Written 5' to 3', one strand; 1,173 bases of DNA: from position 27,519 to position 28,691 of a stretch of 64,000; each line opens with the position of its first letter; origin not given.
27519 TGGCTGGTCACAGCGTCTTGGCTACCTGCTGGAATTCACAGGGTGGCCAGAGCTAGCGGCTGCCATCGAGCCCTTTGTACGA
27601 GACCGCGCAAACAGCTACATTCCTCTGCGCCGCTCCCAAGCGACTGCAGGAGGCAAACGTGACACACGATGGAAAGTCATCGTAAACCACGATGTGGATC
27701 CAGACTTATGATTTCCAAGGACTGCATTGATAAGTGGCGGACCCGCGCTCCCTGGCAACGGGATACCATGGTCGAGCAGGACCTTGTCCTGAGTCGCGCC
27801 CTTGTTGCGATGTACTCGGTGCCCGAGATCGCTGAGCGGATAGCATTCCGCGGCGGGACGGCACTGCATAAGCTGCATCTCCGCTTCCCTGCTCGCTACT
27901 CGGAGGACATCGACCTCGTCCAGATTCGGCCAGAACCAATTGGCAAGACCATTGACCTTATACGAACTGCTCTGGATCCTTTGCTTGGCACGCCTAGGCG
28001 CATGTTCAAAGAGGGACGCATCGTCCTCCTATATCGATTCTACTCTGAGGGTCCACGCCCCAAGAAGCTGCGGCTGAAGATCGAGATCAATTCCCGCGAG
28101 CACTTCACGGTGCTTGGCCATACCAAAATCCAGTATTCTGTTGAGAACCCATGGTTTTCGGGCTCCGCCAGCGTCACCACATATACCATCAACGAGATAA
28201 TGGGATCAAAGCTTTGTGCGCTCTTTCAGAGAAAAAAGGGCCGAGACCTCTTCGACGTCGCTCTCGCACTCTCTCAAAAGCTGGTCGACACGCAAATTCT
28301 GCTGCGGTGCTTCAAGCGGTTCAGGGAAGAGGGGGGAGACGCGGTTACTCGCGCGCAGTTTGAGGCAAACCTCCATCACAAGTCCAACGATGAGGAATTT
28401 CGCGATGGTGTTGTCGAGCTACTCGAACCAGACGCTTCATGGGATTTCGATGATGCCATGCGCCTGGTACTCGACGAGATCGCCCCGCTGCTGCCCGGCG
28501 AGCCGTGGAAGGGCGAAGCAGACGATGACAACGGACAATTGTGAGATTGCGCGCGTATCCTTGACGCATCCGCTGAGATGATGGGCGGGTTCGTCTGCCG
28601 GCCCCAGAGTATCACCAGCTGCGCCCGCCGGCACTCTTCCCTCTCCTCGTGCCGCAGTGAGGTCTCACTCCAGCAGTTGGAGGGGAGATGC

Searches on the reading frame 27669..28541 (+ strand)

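Call 18: search_protein_families(library=pfam, proteins=[window:27669-28541:+], max_evalue=0.001)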
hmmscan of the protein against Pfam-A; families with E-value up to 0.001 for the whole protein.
window:27669-28541:+ (291 aa): 1 family
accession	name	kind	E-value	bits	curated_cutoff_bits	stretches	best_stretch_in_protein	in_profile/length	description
PF08843.17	AbiEii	-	4.3e-34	118.9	22.5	1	43-264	1-236/238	Nucleotidyl transferase AbiEii toxin, Type IV TA system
